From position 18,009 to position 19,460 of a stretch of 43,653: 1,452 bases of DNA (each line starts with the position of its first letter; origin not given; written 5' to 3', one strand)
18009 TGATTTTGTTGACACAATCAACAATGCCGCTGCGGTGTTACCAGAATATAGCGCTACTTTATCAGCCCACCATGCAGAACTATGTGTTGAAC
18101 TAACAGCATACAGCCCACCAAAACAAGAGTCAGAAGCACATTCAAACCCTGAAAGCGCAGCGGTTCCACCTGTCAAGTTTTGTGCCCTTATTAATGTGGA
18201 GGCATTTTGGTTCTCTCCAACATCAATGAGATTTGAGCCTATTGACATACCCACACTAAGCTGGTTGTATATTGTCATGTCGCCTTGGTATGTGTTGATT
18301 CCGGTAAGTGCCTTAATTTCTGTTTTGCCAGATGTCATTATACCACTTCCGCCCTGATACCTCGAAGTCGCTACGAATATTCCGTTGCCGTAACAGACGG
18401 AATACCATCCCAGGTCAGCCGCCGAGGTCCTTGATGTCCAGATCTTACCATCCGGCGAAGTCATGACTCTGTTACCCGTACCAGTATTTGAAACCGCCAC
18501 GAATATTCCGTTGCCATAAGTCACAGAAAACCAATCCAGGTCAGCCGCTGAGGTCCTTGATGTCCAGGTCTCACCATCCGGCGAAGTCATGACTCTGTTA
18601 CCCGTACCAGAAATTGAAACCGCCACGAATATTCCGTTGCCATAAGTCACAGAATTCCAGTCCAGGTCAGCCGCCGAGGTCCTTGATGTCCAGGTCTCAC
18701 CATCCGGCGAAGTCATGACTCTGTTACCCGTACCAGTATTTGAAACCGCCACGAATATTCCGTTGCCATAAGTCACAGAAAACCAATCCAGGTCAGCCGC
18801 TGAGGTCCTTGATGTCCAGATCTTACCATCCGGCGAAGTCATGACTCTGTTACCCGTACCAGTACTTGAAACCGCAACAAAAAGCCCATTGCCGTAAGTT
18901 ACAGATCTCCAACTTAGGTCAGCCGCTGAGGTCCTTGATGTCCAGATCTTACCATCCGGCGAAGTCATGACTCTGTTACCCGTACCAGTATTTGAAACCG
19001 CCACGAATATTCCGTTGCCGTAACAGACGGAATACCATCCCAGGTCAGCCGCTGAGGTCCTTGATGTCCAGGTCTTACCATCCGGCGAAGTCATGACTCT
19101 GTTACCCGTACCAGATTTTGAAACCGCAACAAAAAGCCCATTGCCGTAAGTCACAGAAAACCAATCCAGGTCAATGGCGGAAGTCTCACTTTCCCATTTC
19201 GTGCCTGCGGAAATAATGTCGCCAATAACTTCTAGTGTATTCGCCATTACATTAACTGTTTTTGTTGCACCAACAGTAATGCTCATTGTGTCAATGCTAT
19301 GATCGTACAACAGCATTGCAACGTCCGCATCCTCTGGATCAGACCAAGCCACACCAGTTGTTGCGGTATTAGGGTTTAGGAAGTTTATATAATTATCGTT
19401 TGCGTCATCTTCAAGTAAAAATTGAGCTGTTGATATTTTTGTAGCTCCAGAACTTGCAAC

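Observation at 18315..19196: Seven near-identical 126-nt repeats encode a seven-bladed Asp-box-like propeller inside the tail fibre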

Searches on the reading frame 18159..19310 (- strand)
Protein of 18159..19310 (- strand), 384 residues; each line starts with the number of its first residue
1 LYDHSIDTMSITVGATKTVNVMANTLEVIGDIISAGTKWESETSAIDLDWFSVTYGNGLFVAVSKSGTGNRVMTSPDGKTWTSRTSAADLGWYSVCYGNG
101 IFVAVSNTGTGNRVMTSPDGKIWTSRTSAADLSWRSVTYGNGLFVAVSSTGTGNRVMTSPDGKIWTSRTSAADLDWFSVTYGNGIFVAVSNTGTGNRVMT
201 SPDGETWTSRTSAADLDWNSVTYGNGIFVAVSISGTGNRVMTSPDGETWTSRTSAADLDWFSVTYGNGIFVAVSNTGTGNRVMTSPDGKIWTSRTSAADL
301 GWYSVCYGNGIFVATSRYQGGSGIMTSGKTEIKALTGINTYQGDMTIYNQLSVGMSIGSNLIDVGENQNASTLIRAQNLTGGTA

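Call 14: predict_structure(protein=window:18159-19310:-)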
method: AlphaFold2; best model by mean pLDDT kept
length: 384 residues; sequences in the alignment: 1
mean_pLDDT: 40.8   pTM: 0.41
mean pLDDT of the five models: 40.8, 38.8, 37.4, 36.0, 33.6
residues with pLDDT >= 90: 0; 70-90: 0; 50-70: 109; < 50: 275
segments of 3 or more residues with pLDDT < 50: 1-67, 87-109, 130-150, 172-193, 213-235, 255-278, 294-384
pLDDT, mean of each block of 10 residues (from residue 1): 28 26 27 30 31 33 45 52 51 37 43 57 55 40 39 57 58 43 37 55 58 47 35 49 58 49 36 43 54 45 34 31 34 28 24 24 29 29 29
secondary structure, 60 per line:
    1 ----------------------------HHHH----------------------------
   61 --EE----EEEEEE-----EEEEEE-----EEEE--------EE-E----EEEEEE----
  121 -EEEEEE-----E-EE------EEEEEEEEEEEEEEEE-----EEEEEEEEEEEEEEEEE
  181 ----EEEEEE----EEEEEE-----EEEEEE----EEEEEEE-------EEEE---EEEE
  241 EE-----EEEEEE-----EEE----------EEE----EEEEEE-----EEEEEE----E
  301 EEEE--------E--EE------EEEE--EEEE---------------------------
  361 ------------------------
elements in order: H29-32 E69-74 E80-85 E91-94 E111-116 E122-127 E143-158 E164-180 E185-190 E195-200 E206-211 E216-222 E230-233 E237-242 E248-253 E259-261 E272-274 E279-284 E290-295 E300-304 E324-327 E330-333

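Call 28: predict_structure(alignment_id=A1)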
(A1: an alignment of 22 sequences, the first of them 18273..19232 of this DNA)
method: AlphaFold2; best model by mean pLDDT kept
length: 320 residues; sequences in the alignment: 22
mean_pLDDT: 92.0   pTM: 0.89
mean pLDDT of the five models: 92.0, 91.8, 91.3, 90.6, 90.5
residues with pLDDT >= 90: 271; 70-90: 22; 50-70: 7; < 50: 20
segments of 3 or more residues with pLDDT < 50: 1-4, 305-320
pLDDT, mean of each block of 10 residues (from residue 1): 58 91 96 97 94 95 97 98 95 98 98 99 97 98 97 99 95 98 97 98 97 97 97 98 97 94 97 94 96 83 59 41
secondary structure, 60 per line:
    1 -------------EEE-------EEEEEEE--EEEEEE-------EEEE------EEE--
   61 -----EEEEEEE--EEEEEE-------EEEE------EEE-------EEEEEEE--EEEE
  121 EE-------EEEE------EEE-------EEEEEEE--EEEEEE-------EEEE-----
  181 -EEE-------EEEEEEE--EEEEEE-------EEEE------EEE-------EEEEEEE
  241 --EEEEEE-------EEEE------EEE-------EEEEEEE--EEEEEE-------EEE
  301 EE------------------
elements in order: E14-16 E24-30 E33-38 E46-49 E56-58 E66-72 E75-80 E88-91 E98-100 E108-114 E117-122 E130-133 E140-142 E150-156 E159-164 E172-175 E182-184 E192-198 E201-206 E214-217 E224-226 E234-240 E243-248 E256-259 E266-268 E276-282 E285-290 E298-302

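Call 31: fold_search(model_id=the predicted structure, library=pdb)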
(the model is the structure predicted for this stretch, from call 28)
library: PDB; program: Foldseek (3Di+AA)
matches with E <= 10: 1560; with E <= 0.001: 1092
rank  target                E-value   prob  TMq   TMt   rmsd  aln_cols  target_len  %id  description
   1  5ojr_D                3.5e-13  1.00  0.67  0.70   4.6       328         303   17  YCF48 bound to D1 peptide (released 2018-08-08)
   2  5ojr_A                6.2e-13  1.00  0.68  0.70   5.2       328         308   17  YCF48 bound to D1 peptide (released 2018-08-08)
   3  5ojr_C                8.1e-13  1.00  0.66  0.69   4.3       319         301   17  YCF48 bound to D1 peptide (released 2018-08-08)
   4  5oj5_A                1.5e-12  1.00  0.68  0.69   4.5       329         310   16  YCF48 bound to D1 peptide (released 2018-08-08)
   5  2xbg                  2.3e-12  1.00  0.68  0.70   4.7       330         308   18  Crystal Structure of YCF48 from Thermosynechococcus elongatus (released 2011-04-13)
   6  7ong                  3.3e-12  1.00  0.52  0.55   6.1       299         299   23  Crystal structure of the computationally designed SAKe6BE-L1 protein (released 2022-12-14)
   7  5ojr_B                3.9e-12  1.00  0.68  0.70   5.3       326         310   16  YCF48 bound to D1 peptide (released 2018-08-08)
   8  5ojp_B                4.3e-12  1.00  0.68  0.71   4.6       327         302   17  YCF48 bound to D1 peptide (released 2018-08-08)
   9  5ojp_A                4.5e-12  1.00  0.68  0.70   4.7       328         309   17  YCF48 bound to D1 peptide (released 2018-08-08)
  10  8am5_S                6.8e-12  1.00  0.65  0.68   4.3       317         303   17  RCII/PSI complex, class 3 (released 2023-08-16)
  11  9j7g_C                1.9e-11  1.00  0.55  0.61   6.1       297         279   16  Crystal strcuture of Keap1_compound_8 (released 2025-06-25)
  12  5f72_C                2.3e-11  1.00  0.55  0.61   6.4       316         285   17  De novo design and crystallographic validation of antibodies targeting a pre-selected epitope (released 2016-12-14)
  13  5ojp_C                2.8e-11  1.00  0.68  0.72   4.5       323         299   16  YCF48 bound to D1 peptide (released 2018-08-08)
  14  5oj3_A                3.1e-11  1.00  0.64  0.63   4.7       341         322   16  YCF48 from Cyanidioschyzon merolae (released 2018-08-08)
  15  6zf3                  6.8e-11  1.00  0.55  0.60   6.7       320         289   16  Keap1 kelch domain bound to a small molecule inhibitor of the Keap1-Nrf2 protein-protein interaction (released 2021-04-14)
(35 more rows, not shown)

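Call 32: search_solved_structures(query=A1, max_evalue=1, show_alignments=0)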
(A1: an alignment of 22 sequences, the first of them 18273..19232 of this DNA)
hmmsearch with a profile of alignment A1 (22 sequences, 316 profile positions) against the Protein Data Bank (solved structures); distinct sequences matched with E-value up to 1: 23.
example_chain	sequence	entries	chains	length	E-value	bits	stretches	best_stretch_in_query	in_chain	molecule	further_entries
7kwb_A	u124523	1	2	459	0.0098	17.8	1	180-258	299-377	BtSGBP-B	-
8am5_S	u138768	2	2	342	0.016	17.1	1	92-229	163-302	Photosystem II assembly lipoprotein Ycf48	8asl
8gs9_H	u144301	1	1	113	0.038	15.9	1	41-91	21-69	Heavy chain of VacBB-551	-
8xbf_D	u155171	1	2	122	0.065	15.1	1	41-125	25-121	O5C2, heavy chain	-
9k6j_A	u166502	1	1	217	0.072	15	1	43-78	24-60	H chain of P5-1C8 Fab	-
9vyg_M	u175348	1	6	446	0.08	14.8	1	44-99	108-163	Stabilization protein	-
7ch4_H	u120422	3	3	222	0.13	14.1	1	44-78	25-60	BD-604 Fab H | BD-604 Fab heavy chain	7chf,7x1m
9z3j_H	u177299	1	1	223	0.14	14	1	48-91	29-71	H1H7 heavy chain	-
8hws_H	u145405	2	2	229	0.15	13.9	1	44-78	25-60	BD-604 Fab Heavy chain | BD-604 heavy chain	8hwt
9opr_H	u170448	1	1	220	0.16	13.8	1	48-91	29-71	H1H7 antibody heavy chain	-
7e8c_D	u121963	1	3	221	0.16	13.8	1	44-78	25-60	604 H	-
7e8f_D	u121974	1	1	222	0.16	13.8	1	44-78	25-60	604 H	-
8d0z_H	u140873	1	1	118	0.17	13.7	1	44-79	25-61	S728-1157 Fab heavy chain variable region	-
7zf3_A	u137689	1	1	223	0.18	13.7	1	44-78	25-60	Omi-3 heavy chain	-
9ii9_A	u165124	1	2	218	0.2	13.5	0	44-75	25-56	antigen-binding fragments (Fabs)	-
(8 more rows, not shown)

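Call 35: fold_search(model_id=the predicted structure, library=viral)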
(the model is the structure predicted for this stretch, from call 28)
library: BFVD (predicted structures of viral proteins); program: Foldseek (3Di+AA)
matches with E <= 10: 714; with E <= 0.001: 291
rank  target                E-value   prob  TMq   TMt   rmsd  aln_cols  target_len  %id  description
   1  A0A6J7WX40            4.5e-40  1.00  0.93  0.30   4.5       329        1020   56  Intramolecular chaperone auto-processing domain containing protein [uncultured Caudovirales phage]
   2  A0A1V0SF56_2          1.1e-39  1.00  0.90  0.29   2.6       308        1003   58  Collagen triple helix repeat motif-containing protein [Hokovirus HKV1]
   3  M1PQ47                4.4e-38  1.00  0.88  0.90   1.2       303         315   56  (no name in the UniProt tables at hand)
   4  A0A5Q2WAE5            3.1e-30  1.00  0.85  0.38   4.5       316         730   40  (no name in the UniProt tables at hand)
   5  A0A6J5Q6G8            1.8e-28  1.00  0.83  0.28   3.7       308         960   37  TerB_like domain containing protein [uncultured Caudovirales phage]
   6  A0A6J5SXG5            1.2e-27  1.00  0.85  0.90   1.9       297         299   35  DUF6242 domain-containing protein [uncultured Caudovirales phage]
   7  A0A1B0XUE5            7.9e-24  1.00  0.78  0.67   3.6       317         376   32  (no name in the UniProt tables at hand)
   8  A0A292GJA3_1          1.8e-20  1.00  0.81  0.19   2.9       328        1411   26  (no name in the UniProt tables at hand)
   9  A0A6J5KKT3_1          2.5e-20  1.00  0.76  0.34   6.4       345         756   27  Intramolecular chaperone auto-processing domain containing protein [uncultured Caudovirales phage]
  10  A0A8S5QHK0            5.0e-20  1.00  0.71  0.63   3.2       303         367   25  Uncharacterized protein (Fragment) [Siphoviridae sp. ctXmm2]
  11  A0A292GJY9            1.2e-19  1.00  0.80  0.45   3.7       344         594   24  (no name in the UniProt tables at hand)
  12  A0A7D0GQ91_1          4.0e-19  1.00  0.73  0.28   3.6       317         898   25  (no name in the UniProt tables at hand)
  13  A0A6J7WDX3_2          8.3e-19  1.00  0.80  0.18   3.7       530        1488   20  Concanavalin A-like lectin/glucanases superfamily [uncultured Caudovirales phage]
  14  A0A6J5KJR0            9.3e-19  1.00  0.75  0.60   3.3       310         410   27  Uncharacterized protein [uncultured Caudovirales phage]
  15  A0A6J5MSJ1            3.4e-18  1.00  0.80  0.78   2.9       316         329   22  Uncharacterized protein [uncultured Caudovirales phage]
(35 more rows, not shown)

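Call 54: search_protein_representatives(alignment_id=A1)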
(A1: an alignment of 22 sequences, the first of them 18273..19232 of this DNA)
Query: 22 sequences, 316 profile positions. Proteins with E-value up to 0.001 (for the whole library): 53699; up to 1e-10: 39303; up to 1e-30: 18667. The best 150 are listed.
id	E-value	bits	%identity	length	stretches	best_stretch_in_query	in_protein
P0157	0.0e+00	2927.3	-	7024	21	18-301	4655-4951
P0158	0.0e+00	2508.4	-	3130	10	13-304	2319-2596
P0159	0.0e+00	1988.2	-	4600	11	9-308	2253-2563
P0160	0.0e+00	1707.9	-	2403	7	8-311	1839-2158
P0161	0.0e+00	1581.7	-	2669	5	4-304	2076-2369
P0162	0.0e+00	1496.2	-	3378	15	18-294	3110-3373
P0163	0.0e+00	1484.3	-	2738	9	64-263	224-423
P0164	0.0e+00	1484.2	-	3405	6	40-296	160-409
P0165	0.0e+00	1458.6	-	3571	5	7-303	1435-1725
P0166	0.0e+00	1446.0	-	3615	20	23-289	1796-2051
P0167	0.0e+00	1432.1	-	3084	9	8-303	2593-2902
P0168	0.0e+00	1430.9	-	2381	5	2-315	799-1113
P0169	0.0e+00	1426.2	-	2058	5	91-282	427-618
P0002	0.0e+00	1392.1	-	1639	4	6-309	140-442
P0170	0.0e+00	1387.6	-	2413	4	3-314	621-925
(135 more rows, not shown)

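Call 55: search_protein_families(library=pfam, alignment_id=A1, max_evalue=0.01)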
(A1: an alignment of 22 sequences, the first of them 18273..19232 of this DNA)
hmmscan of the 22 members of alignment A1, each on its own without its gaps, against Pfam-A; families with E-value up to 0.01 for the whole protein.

A. member 1, window:18273-19232:- (320 aa): 8 families
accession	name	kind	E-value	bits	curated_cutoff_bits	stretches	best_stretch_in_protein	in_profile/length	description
PF03736.22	EPTP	-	2.3e-16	60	21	0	104-124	12-32/42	EPTP domain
PF19755.4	DUF6242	-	1.7e-08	35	29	1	153-223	149-217/217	Domain of unknown function (DUF6242)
PF16355.11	DUF4982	-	1.9e-06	28.1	23.9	0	9-46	24-60/61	Domain of unknown function (DUF4982)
PF02484.20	Rhabdo_NV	-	1.4e-05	25.6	25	0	194-218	70-94/111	Rhabdovirus Non-virion protein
PF20763.3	UDG-inhib_P56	-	0.0015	18.7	24.1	0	216-241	15-40/53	Phage phi29, UDG inhibitor P56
PF18823.6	InPase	-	0.0018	18.6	26.8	0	31-59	17-45/135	Inorganic Pyrophosphatase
PF24684.1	Vgb_lyase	-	0.003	16.8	50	0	45-185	17-157/290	Virginiamycin B lyase family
PF01353.27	GFP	-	0.0099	16.3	22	0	206-251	17-60/169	Green fluorescent protein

B. families by the number of members that match (of 22 scanned): 30 families (the first 25 are shown)
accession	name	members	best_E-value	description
PF19755.4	DUF6242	20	6.2e-10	Domain of unknown function (DUF6242)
PF03736.22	EPTP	19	5.2e-21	EPTP domain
PF17433.7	Glyco_hydro_49N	5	2.7e-05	Glycosyl hydrolase family 49 N-terminal Ig-like domain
PF13997.11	YqjK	4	2.7e-07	YqjK-like protein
PF16355.11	DUF4982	4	1.9e-06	Domain of unknown function (DUF4982)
PF02484.20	Rhabdo_NV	4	1.4e-05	Rhabdovirus Non-virion protein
PF19988.4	DUF6424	4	0.0005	Family of unknown function (DUF6424)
PF23366.1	Beta-prop_HVO_0234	3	2.5e-07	HVO_0234-like, beta propeller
PF19912.4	DUF6385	3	0.00093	Domain of unknown function (DUF6385)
PF20948.2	Flu_PB2_2nd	2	1.8e-06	Influenza RNA polymerase PB2 second domain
PF14001.12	YdfZ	2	0.00013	YdfZ protein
PF14759.12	Reductase_C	2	0.00035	Reductase C-terminal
PF13589.12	HATPase_c_3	2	0.0016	Histidine kinase-, DNA gyrase B-, and HSP90-like ATPase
PF13973.12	DUF4222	1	2.5e-06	Domain of unknown function (DUF4222)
PF18521.6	TAD2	1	2.2e-05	Transactivation domain 2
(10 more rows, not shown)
